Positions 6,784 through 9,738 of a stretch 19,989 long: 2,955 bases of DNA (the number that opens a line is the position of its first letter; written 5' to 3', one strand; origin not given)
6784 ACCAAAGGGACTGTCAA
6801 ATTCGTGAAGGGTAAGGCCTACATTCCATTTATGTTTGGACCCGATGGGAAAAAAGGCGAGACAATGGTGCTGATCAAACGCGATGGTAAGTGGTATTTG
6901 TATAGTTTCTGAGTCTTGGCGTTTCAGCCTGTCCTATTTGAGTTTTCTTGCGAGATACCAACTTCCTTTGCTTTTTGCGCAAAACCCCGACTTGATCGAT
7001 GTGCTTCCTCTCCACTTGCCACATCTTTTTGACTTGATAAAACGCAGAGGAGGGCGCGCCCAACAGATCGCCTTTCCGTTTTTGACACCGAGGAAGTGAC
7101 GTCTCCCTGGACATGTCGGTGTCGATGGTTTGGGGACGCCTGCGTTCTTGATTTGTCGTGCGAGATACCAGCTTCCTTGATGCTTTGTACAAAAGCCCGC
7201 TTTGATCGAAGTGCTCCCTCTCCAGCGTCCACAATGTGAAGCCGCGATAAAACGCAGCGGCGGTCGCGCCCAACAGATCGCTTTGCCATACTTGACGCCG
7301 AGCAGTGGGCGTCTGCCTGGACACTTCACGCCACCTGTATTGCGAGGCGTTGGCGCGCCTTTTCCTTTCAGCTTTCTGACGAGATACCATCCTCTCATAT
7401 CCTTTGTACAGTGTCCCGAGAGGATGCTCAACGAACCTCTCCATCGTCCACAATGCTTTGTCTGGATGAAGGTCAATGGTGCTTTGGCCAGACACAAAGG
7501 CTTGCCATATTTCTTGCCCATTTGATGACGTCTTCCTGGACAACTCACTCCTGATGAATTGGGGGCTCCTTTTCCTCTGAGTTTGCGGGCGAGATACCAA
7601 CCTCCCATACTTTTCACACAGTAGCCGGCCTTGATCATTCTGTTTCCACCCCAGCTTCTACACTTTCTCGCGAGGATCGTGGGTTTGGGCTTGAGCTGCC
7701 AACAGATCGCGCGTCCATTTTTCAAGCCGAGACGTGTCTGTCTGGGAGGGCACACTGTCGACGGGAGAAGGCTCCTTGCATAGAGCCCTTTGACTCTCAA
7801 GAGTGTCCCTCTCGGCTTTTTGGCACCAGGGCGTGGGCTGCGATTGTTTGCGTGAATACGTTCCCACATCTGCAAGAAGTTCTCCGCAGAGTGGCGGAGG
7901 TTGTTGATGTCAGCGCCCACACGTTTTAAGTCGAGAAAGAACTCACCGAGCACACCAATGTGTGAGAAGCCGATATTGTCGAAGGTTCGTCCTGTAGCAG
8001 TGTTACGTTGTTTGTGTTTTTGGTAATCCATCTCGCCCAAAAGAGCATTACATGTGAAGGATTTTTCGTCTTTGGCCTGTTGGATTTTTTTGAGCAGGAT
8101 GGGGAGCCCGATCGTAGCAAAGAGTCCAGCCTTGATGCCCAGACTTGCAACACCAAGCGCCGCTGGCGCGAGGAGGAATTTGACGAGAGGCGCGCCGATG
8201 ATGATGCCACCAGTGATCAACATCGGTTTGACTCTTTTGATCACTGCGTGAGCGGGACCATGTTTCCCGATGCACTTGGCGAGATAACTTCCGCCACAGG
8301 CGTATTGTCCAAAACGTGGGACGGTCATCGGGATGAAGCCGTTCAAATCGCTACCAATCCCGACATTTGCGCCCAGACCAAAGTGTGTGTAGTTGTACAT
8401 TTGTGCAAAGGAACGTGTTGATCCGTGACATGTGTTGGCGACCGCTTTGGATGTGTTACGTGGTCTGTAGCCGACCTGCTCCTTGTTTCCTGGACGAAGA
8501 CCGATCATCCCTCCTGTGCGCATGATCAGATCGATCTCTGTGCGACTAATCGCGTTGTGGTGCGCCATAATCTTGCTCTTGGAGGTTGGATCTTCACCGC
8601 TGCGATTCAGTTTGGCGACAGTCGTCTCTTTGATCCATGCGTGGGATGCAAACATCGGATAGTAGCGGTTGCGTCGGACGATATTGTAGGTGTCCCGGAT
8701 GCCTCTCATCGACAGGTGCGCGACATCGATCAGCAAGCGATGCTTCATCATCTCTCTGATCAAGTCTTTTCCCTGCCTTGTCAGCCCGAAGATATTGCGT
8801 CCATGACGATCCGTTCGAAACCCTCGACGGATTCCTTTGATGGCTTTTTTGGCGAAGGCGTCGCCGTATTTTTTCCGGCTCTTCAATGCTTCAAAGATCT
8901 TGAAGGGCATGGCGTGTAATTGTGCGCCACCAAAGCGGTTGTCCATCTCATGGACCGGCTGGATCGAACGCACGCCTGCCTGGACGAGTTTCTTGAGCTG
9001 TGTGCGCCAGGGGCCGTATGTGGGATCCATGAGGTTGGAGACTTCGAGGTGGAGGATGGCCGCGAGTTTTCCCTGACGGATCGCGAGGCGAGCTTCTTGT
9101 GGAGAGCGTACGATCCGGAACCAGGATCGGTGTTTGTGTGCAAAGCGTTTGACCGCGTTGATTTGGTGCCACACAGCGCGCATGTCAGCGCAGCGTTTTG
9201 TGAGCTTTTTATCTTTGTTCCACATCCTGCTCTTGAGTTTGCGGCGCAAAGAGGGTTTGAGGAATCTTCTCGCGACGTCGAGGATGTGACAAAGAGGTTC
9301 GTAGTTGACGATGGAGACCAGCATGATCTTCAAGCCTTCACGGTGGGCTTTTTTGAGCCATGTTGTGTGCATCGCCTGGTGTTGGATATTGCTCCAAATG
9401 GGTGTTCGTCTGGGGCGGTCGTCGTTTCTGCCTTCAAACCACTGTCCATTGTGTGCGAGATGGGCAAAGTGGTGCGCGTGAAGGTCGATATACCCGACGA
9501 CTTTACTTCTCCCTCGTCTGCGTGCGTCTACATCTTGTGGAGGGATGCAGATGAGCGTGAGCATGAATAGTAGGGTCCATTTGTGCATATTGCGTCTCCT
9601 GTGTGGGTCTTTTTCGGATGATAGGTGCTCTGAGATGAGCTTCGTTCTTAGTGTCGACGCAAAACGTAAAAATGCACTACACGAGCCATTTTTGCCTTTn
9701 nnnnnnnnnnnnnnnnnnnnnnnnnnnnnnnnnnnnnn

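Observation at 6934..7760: Novel ~70-aa Cys/Trp-rich basic repeat domain (x4) appended to a secreted M19-like dipeptidase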

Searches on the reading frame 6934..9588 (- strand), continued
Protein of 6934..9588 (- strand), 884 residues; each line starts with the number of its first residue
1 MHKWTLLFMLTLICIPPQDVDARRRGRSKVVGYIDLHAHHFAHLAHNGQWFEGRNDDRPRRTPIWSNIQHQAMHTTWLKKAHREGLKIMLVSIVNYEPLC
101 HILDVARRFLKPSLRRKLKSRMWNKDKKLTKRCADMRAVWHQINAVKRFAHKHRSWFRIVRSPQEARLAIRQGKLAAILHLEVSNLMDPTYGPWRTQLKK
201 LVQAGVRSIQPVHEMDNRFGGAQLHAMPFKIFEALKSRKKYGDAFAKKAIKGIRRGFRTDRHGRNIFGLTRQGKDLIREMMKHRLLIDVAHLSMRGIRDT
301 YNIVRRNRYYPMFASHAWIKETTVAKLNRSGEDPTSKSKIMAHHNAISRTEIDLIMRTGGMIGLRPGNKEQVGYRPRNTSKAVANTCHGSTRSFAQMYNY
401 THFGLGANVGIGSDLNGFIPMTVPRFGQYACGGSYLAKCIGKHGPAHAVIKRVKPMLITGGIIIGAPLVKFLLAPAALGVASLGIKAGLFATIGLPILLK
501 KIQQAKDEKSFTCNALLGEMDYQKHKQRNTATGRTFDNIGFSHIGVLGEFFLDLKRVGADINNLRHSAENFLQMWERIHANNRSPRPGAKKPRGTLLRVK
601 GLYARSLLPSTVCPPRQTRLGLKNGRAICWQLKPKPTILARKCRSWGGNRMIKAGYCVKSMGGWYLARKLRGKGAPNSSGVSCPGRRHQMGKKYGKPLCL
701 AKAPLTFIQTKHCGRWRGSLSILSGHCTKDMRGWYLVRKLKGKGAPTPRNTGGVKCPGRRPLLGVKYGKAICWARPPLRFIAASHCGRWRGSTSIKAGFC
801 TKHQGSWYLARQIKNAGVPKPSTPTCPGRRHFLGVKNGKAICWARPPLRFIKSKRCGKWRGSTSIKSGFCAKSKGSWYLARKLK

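Call 51: fold_search(model_id=the predicted structure, library=pdb)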
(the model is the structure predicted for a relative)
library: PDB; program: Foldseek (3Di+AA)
matches with E <= 10: 90; with E <= 0.001: 20
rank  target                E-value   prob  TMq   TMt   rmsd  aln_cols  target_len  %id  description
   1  5lwz_A                4.3e-11  1.00  0.26  0.57  20.4       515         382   16  Cys-Gly dipeptidase GliJ (space group C2) (released 2017-05-31)
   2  5lx7                  6.3e-11  1.00  0.26  0.57  20.6       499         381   16  Cys-Gly dipeptidase GliJ mutant D38N (released 2017-05-31)
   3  5lx1                  8.2e-11  1.00  0.26  0.58  18.7       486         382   17  Cys-Gly dipeptidase GliJ mutant D304A (released 2017-05-31)
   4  5lwz_B                1.0e-10  1.00  0.26  0.57  20.6       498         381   16  Cys-Gly dipeptidase GliJ (space group C2) (released 2017-05-31)
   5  5lx4                  1.2e-10  1.00  0.26  0.56  21.1       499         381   17  Cys-Gly dipeptidase GliJ mutant D38H (released 2017-05-31)
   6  9h0b_B                1.5e-10  1.00  0.26  0.58   6.9       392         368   14  Crystal structure of the Porcine Hemagglutinating Encephalomyelitis Virus (PHEV) receptor binding domain in complex wi (released 2025-08-06)
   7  3itc                  1.9e-10  1.00  0.28  0.59  11.7       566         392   11  Crystal structure of Sco3058 with bound citrate and glycerol (released 2010-02-02)
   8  3id7                  2.2e-10  1.00  0.28  0.60  11.7       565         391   12  Crystal structure of renal dipeptidase from Streptomyces coelicolor A3(2) (released 2010-01-12)
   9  1itq_A                3.8e-10  1.00  0.26  0.58  17.2       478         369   15  HUMAN RENAL DIPEPTIDASE (released 2002-08-28)
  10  3b40                  4.2e-10  1.00  0.29  0.59  11.1       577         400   14  Crystal structure of the probable dipeptidase PvdM from Pseudomonas aeruginosa (released 2007-11-06)
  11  2i5g_A                4.7e-10  1.00  0.24  0.60   6.5       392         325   14  Crystal strcuture of amidohydrolase from Pseudomonas aeruginosa (released 2006-09-05)
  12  2rag_A                4.9e-10  1.00  0.25  0.56  11.1       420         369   13  Crystal structure of aminohydrolase from Caulobacter crescentus (released 2007-10-02)
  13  3ly0_A                5.5e-10  1.00  0.27  0.63  10.7       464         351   14  Crystal structure of metallo peptidase from Rhodobacter sphaeroides liganded with phosphinate mimic of dipeptide L-Ala (released 2010-03-09)
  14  3ly0_B                7.6e-10  1.00  0.27  0.62  11.0       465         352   14  Crystal structure of metallo peptidase from Rhodobacter sphaeroides liganded with phosphinate mimic of dipeptide L-Ala (released 2010-03-09)
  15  3s2j                  7.6e-10  1.00  0.28  0.58  11.8       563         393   11  Crystal structure of dipeptidase from Streptomyces coelicolor complexed with phosphinate pseudodipeptide L-Leu-D-Ala (released 2011-06-22)
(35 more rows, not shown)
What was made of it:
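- On Peptidase M19 (PF01244), catalytic domain: The top 20 Foldseek hits of the full-length model are all M19 dipeptidases, at E 4e-11 to 3e-8 and TM (target) ~0.6 (call 51).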

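Call 60: find_encoding_contigs(protein=P0085, flank=5000, max_places=2)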
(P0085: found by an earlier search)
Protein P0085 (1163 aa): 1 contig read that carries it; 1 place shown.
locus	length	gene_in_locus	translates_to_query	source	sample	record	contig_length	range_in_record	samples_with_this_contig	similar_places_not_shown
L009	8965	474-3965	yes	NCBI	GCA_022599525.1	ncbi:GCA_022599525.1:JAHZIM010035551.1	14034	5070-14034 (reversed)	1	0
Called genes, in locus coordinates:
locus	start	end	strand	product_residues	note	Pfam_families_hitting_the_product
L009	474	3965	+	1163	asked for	PF01244:Peptidase_M19 (weak)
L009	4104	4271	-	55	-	-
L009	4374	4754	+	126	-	-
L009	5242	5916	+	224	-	-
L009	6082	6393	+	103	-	PF01521:Fe-S_biosyn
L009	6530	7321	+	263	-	-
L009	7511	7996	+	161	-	PF07308:DUF1456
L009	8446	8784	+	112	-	-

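Call 61: find_encoding_contigs(protein=P0086, flank=5000, max_places=2)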
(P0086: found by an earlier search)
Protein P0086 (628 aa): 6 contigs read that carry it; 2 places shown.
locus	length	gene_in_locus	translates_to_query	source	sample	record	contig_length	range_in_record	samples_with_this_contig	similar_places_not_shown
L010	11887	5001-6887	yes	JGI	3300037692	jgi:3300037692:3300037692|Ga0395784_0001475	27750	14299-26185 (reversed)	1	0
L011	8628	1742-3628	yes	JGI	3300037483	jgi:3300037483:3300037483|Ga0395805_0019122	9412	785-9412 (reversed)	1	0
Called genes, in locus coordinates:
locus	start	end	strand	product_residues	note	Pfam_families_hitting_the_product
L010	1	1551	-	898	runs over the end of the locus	PF02585:PIG-L, PF10633:NPCBM_assoc (weak)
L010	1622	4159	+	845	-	PF00676:E1_dh, PF02779:Transket_pyr, PF16870:OxoGdeHyase_C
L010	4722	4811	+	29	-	-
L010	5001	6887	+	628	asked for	PF13385:Laminin_G_3, PF00353:HemolysinCabind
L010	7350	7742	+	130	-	-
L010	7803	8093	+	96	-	PF09720:Unstab_antitox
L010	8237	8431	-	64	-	PF07927:HicA_toxin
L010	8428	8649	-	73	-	-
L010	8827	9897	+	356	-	PF01909:NTP_transf_2 (weak)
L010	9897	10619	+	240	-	-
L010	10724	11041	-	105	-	-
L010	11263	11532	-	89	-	-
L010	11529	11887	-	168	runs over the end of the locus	-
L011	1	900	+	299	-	?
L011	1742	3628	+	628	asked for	PF13385:Laminin_G_3, PF00353:HemolysinCabind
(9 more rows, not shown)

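Call 63: search_protein_families(library=pfam, proteins=[P0064, P0065, P0066, P0067, P0005, P0033, P0014, P0086], max_evalue=0.01)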
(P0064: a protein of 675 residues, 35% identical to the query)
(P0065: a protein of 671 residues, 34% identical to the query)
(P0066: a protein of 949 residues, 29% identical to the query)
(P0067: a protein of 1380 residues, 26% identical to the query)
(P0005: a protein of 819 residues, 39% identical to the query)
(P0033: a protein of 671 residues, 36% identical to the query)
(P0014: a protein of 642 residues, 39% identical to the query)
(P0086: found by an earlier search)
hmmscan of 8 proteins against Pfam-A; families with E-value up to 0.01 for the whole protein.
P0064 (675 aa): 3 families
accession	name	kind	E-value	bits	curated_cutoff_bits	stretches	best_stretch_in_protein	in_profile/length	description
PF01244.27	Peptidase_M19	-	5.8e-23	82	26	2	305-506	146-307/319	Membrane dipeptidase (Peptidase family M19)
PF22633.2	F5_F8_type_C_2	-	0.00012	23.1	27.8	1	560-653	2-90/91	NedA-like, galactose-binding domain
PF24135.1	DUF7402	-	0.00067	20.2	27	1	533-602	1-66/133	Domain of unknown function (DUF7402)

P0065 (671 aa): 2 families
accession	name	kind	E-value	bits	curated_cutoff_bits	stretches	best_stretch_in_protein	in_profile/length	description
PF01244.27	Peptidase_M19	-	2.7e-29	102.8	26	1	133-514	31-318/319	Membrane dipeptidase (Peptidase family M19)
PF22633.2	F5_F8_type_C_2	-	1.3e-05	26.1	27.8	1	556-650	2-91/91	NedA-like, galactose-binding domain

P0066 (949 aa): 3 families
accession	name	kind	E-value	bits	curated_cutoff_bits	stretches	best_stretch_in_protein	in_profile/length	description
PF01244.27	Peptidase_M19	-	2.9e-17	63.3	26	2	620-838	156-309/319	Membrane dipeptidase (Peptidase family M19)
PF25490.1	DUF7910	-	2.1e-06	28.3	35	0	43-105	13-81/140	Domain of unknown function (DUF7910)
PF14200.12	RicinB_lectin_2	-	2.5e-05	25.3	25.6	0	108-136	48-76/89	Ricin-type beta-trefoil lectin domain-like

P0067 (1380 aa): 3 families
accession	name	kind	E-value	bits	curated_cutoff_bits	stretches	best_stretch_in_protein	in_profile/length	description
PF02412.23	TSP_3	-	3.2e-13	49.6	25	2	1106-1136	8-36/36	Thrombospondin type 3 repeat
PF01244.27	Peptidase_M19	-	6e-12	45.8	26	1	842-896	155-205/319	Membrane dipeptidase (Peptidase family M19)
PF00404.24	Dockerin_1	-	0.0005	20.7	22.9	1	1322-1364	3-52/57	Dockerin type I domain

P0005 (819 aa): 2 families
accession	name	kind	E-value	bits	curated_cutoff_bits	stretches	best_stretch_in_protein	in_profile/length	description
PF01244.27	Peptidase_M19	-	3.8e-23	82.6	26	1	191-542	71-318/319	Membrane dipeptidase (Peptidase family M19)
PF04706.18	Dickkopf_N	-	1.2e-05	26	25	2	592-642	2-50/51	Dickkopf N-terminal cysteine-rich region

P0033 (671 aa): 2 families
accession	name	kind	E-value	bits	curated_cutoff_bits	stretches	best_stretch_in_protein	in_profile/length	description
PF01244.27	Peptidase_M19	-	6.5e-24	85.1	26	1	153-434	28-251/319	Membrane dipeptidase (Peptidase family M19)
PF04706.18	Dickkopf_N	-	0.00063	20.5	25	1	623-670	2-50/51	Dickkopf N-terminal cysteine-rich region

P0014 (642 aa): 1 family
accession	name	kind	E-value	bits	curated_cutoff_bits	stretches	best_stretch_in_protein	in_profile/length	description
PF01244.27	Peptidase_M19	-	3.9e-25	89.1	26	1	208-483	58-274/319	Membrane dipeptidase (Peptidase family M19)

P0086 (628 aa): 2 families
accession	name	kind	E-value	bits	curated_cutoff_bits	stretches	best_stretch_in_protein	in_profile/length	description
PF00353.25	HemolysinCabind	-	1.1e-23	83.2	23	4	444-479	1-36/36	RTX calcium-binding nonapeptide repeat (4 copies)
PF13385.13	Laminin_G_3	-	5.9e-22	78.9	27.6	1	82-255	1-151/151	Concanavalin A-like lectin/glucanases superfamily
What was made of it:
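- Closest known: Accessory binding modules on secreted bacterial hydrolases. Same: Paralogous M19-like proteins carry exactly such modules in the same slot (call 63).
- It occurs on two unrelated cargo types, M19-like enzymes and a LamG+RTX protein (call 63).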

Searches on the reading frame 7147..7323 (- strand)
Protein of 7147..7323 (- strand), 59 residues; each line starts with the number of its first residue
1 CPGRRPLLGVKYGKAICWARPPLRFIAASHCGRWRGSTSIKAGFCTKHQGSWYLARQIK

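Call 24: search_solved_structures(query=A2, max_evalue=10, show_alignments=3)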
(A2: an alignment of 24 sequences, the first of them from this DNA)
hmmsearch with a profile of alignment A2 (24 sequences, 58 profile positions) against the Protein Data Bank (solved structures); distinct sequences matched with E-value up to 10: 0.
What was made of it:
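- On Solved small disulfide-rich folds (Sushi/CCP, FN1, FN2/kringle, PAN/apple, EGF-like and others): The PDB sequence profile gives 0 hits (call 24).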

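Call 28: find_homologous_proteins(query=A2, max_evalue=0.01)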
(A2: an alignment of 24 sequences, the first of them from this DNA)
Query A2 (24 sequences): 25 candidates shared short words with the query, none scored E <= 0.01.

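Call 29: predict_structure(alignment_id=A2)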
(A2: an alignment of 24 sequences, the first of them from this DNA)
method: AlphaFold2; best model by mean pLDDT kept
length: 59 residues; sequences in the alignment: 24
mean_pLDDT: 94.6   pTM: 0.75
mean pLDDT of the five models: 94.6, 94.4, 93.5, 93.3, 92.2
residues with pLDDT >= 90: 54; 70-90: 5; 50-70: 0; < 50: 0
segments of 3 or more residues with pLDDT < 50: none
pLDDT, mean of each block of 10 residues (from residue 1): 93 95 93 94 96 96
secondary structure, 60 per line:
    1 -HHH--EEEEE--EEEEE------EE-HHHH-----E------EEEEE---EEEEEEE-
elements in order: E7-11 E14-18 H28-31 E44-48 E52-58
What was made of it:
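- The AlphaFold2 model has pLDDT 94.6 and all five models exceed 92 (call 29).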

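Call 36: fold_search(model_id=the predicted structure, library=pdb)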
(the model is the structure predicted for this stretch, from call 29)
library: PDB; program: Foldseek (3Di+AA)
matches with E <= 10: 113; with E <= 0.001: 0
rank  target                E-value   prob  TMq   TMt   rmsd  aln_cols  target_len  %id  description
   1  9gl0_B                2.5e+00  0.08  0.34  0.08   5.3        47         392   11  Crystal Structure of Acetylpolyamine aminohydrolase (ApaH) from Legionella pneumophila (released 2024-11-06)
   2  4qas_B                3.2e+00  0.07  0.31  0.14   3.3        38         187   21  1.27 A resolution structure of CT263-D161N (MTAN) from Chlamydia trachomatis (released 2014-10-01)
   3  4qfb_A                3.5e+00  0.07  0.32  0.13   3.3        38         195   21  1.99 A resolution structure of SeMet-CT263 (MTAN) from Chlamydia trachomatis (released 2014-10-01)
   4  6bk7_A                3.5e+00  0.03  0.26  0.06   6.3        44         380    9  1.83 Angstrom Resolution Crystal Structure of N-terminal Fragment (residues 1-404) of Elongation Factor G from Enteroc (released 2017-11-22)
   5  4qat_B                4.0e+00  0.06  0.32  0.14   3.3        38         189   21  1.75 A resolution structure of CT263-D161N (MTAN) from Chlamydia trachomatis bound to MTA (released 2014-10-01)
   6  7w5e_B                4.5e+00  0.06  0.36  0.21   7.3        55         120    9  Oxidase ChaP D49L mutant (released 2022-10-26)
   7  4mym                  4.5e+00  0.03  0.28  0.15   6.5        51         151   14  Crystal structure of a glyoxalase/ bleomycin resistance protein/ dioxygenase from Nocardioides (released 2013-12-25)
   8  3bn0                  4.8e+00  0.02  0.23  0.16   3.9        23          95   17  The ribosomal protein S16 from Aquifex aeolicus (released 2008-05-27)
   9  7dx1_A                4.8e+00  0.02  0.22  0.02   3.2        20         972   30  S protein of SARS-CoV-2 D614G mutant (released 2021-03-31)
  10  8hfx_A                4.8e+00  0.02  0.21  0.02   3.3        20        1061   30  Cryo-EM structure of SARS-CoV-2 Omicron BA.1 spike protein in complex with white-tailed deer ACE2 (released 2023-08-30)
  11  7bvx                  4.8e+00  0.01  0.16  0.05   6.5        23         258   17  Crystal structure of C-terminal fragment of pilus adhesin SpaC from Lactobacillus rhamnosus GG-Iodide soaked (released 2020-07-29)
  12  7bl2_6                5.2e+00  0.03  0.30  0.20   5.9        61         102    8  pre-50S-ObgE particle state 1 (released 2021-05-12)
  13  7sb3_B                5.2e+00  0.02  0.22  0.02   2.8        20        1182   15  Structure of OC43 spike in complex with polyclonal Fab1 (Donor 269) (released 2022-05-04)
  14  8y7x_A                5.2e+00  0.02  0.22  0.02   3.0        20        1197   20  Structure of HCoV-HKU1A spike in the functionally anchored-3up conformation with 3TMPRSS2 (released 2024-07-17)
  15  3sqn_A                5.2e+00  0.02  0.19  0.04  11.2        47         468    8  Putative Mga family transcriptional regulator from Enterococcus faecalis (released 2011-07-20)
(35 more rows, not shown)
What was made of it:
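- On Solved small disulfide-rich folds (Sushi/CCP, FN1, FN2/kringle, PAN/apple, EGF-like and others): Foldseek against 350,542 chains gives best E 2.5 and TM 0.34 (call 36).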

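Call 42: search_protein_families(library=pfam, alignment_id=A2, max_evalue=10)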
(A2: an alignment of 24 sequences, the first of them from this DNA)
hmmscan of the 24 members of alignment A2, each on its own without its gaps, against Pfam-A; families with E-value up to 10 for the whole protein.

A. member 1, seq(59 aa): 0 families

B. families by the number of members that match (of 24 scanned): 7 families
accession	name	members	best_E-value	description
PF00537.24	Toxin_3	1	0.0093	Scorpion toxin-like domain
PF00074.25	RnaseA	1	0.027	Pancreatic ribonuclease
PF19067.5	DUF5763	1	0.075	Family of unknown function (DUF5763)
PF10690.14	Myticin-prepro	1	0.095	Myticin pre-proprotein from the mussel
PF00974.24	Rhabdo_glycop_FD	1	0.1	Rhabdovirus spike glycoprotein fusion domain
PF22831.2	CATSPERB_Ig-like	1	0.24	CATSPERB Ig-like domain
PF14190.11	DUF4313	1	0.31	Domain of unknown function (DUF4313)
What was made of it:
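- On Any Pfam-A or NCBIfam domain, for the repeat module: The 24 modules, scanned singly at E <= 10, give only seven one-off noise hits (call 42).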
